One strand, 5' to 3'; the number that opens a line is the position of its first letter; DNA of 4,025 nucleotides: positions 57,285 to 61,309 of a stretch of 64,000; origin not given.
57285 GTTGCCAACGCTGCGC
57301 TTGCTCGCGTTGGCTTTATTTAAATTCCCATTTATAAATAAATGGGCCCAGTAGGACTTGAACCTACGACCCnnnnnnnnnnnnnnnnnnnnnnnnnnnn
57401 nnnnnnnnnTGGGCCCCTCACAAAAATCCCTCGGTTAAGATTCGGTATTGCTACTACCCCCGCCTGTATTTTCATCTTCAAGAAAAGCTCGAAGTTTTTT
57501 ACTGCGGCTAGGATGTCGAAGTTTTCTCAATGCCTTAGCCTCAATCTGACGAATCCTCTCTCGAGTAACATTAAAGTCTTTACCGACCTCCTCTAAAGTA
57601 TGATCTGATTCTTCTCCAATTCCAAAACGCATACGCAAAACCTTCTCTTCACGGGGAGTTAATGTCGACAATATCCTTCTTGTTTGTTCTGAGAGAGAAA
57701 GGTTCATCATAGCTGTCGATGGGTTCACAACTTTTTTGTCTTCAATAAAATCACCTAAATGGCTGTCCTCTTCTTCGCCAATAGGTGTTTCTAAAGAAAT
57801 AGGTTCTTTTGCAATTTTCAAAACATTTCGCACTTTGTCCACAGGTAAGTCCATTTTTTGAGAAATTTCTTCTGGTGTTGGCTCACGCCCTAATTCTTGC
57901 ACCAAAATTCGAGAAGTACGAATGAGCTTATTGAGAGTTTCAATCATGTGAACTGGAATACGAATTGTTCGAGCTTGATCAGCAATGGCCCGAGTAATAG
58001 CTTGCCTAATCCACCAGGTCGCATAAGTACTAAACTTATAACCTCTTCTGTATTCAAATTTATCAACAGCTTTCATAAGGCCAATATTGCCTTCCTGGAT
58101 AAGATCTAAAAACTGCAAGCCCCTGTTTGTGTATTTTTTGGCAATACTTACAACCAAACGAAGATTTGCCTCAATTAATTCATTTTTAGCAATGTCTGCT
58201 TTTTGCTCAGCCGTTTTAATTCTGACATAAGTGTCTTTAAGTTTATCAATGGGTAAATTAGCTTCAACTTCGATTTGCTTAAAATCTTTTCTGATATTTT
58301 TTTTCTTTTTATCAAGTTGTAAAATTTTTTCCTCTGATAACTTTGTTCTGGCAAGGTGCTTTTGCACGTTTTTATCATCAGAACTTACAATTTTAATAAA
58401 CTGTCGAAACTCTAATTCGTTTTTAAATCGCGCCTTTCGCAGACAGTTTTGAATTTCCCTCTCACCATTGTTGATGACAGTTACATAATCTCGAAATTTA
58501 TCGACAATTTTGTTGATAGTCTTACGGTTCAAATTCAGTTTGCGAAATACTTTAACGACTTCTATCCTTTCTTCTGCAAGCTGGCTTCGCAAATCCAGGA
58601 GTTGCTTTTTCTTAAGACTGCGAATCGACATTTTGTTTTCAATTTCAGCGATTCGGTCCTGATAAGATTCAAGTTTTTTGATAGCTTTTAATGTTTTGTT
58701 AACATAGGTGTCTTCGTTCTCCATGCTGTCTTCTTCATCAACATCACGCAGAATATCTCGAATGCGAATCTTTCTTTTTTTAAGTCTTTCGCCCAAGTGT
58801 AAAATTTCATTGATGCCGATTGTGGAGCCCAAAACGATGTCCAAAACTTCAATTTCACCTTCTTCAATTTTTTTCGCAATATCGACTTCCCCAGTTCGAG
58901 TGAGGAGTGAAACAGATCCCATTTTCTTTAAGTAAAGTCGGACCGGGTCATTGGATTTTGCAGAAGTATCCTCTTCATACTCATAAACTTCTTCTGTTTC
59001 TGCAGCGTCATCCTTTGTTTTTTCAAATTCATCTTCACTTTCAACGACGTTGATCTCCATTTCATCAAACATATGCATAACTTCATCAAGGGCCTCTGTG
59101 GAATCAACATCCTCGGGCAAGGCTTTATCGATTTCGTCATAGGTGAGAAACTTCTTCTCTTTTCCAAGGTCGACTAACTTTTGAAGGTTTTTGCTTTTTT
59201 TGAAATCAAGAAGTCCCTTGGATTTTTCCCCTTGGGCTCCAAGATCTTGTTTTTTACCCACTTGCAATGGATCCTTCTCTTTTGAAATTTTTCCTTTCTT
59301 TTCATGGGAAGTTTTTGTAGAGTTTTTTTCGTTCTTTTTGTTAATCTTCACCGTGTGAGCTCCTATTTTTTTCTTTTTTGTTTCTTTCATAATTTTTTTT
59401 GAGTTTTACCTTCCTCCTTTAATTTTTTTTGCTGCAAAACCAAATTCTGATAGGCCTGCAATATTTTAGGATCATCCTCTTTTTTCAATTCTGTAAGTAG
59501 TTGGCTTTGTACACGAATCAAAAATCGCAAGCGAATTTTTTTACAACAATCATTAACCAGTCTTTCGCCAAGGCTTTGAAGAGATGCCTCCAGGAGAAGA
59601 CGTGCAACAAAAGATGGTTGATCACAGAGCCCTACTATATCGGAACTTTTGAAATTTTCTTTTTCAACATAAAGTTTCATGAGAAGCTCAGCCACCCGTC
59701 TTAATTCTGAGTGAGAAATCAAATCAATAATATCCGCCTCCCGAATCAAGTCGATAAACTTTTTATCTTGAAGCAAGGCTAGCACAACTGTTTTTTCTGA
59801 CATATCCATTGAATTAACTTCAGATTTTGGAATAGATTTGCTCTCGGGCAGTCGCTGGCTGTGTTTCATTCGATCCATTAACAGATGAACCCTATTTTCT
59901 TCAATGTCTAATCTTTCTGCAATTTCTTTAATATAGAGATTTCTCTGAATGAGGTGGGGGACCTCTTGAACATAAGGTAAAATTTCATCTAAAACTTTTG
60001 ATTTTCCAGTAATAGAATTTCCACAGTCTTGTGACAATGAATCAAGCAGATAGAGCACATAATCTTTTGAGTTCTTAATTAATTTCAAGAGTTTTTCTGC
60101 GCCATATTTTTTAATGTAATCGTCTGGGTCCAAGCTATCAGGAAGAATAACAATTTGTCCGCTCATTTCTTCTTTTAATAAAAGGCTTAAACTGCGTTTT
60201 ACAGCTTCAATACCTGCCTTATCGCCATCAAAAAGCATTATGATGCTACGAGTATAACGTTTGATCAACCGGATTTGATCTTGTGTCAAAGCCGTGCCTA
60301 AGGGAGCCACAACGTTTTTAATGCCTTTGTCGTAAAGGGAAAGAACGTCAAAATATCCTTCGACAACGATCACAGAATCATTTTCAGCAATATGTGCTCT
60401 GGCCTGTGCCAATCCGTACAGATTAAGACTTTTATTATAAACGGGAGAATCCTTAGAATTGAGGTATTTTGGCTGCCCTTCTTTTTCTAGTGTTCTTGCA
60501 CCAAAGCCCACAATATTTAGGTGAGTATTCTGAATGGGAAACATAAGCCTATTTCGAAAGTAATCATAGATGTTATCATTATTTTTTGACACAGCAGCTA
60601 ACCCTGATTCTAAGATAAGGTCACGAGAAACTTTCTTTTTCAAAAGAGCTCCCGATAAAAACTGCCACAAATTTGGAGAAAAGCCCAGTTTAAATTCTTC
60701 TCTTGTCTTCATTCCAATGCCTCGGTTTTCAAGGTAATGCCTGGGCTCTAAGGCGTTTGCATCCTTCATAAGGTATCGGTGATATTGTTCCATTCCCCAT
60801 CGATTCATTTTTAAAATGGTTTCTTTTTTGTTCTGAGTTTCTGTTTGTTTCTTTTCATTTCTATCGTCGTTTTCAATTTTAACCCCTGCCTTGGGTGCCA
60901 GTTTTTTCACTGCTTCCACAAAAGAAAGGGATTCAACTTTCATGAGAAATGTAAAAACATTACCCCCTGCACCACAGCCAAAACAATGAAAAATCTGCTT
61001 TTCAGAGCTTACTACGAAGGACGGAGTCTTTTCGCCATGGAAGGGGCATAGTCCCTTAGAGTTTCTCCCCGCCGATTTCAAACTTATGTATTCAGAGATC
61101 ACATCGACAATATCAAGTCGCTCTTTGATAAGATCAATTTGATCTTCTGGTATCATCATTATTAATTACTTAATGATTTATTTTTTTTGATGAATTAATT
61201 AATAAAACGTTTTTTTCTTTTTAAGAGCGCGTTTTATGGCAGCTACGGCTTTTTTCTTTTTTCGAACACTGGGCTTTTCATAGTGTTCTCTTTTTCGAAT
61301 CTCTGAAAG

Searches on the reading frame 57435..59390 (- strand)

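Call 18: search_protein_families(library=pfam, proteins=[window:57435-59390:-], max_evalue=0.001)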
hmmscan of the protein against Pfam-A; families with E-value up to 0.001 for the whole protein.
window:57435-59390:- (651 aa): 5 families
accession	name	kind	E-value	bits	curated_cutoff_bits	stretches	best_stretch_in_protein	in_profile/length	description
PF04539.22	Sigma70_r3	-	1.3e-28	99.3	25.3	1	484-558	1-75/78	Sigma-70 region 3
PF04542.20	Sigma70_r2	-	6.6e-24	83.9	24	1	405-475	1-71/71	Sigma-70 region 2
PF04545.22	Sigma70_r4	-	2.4e-18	65.8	24.1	1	574-626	2-50/50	Sigma-70, region 4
PF03979.19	Sigma70_r1_1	-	1.2e-17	64.1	22.5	1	65-135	3-73/81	Sigma-70 factor, region 1.1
PF00140.25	Sigma70_r1_2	-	1.8e-10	41.1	22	1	148-178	1-31/34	Sigma-70 factor, region 1.2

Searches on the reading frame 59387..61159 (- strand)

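Call 18: search_protein_families(library=pfam, proteins=[window:59387-61159:-], max_evalue=0.001)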
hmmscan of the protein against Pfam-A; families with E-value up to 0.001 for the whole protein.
window:59387-61159:- (590 aa): 7 families
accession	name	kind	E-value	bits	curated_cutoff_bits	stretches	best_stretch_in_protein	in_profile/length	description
PF01807.25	Zn_ribbon_DnaG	-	4.1e-38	129.6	24.9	1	4-98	2-96/98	CHC2 zinc finger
PF08275.17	DNAG_N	-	1.1e-36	126.2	26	1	126-254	1-128/128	DNA primase catalytic core, N-terminal domain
PF13155.12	Toprim_2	-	1.7e-23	83.2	22.1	1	264-349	1-88/88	Toprim-like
PF13662.12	Toprim_4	-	7.2e-19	68.2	25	1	262-332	2-79/85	Toprim domain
PF01751.28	Toprim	-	4.9e-11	43.1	23.1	1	263-327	2-80/96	Toprim domain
PF10410.14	DnaB_bind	-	2e-09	38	20.6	1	370-421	3-55/56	DnaB-helicase binding domain of primase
PF13362.12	Toprim_3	-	3e-07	31.2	27.2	1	263-355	2-95/95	Toprim domain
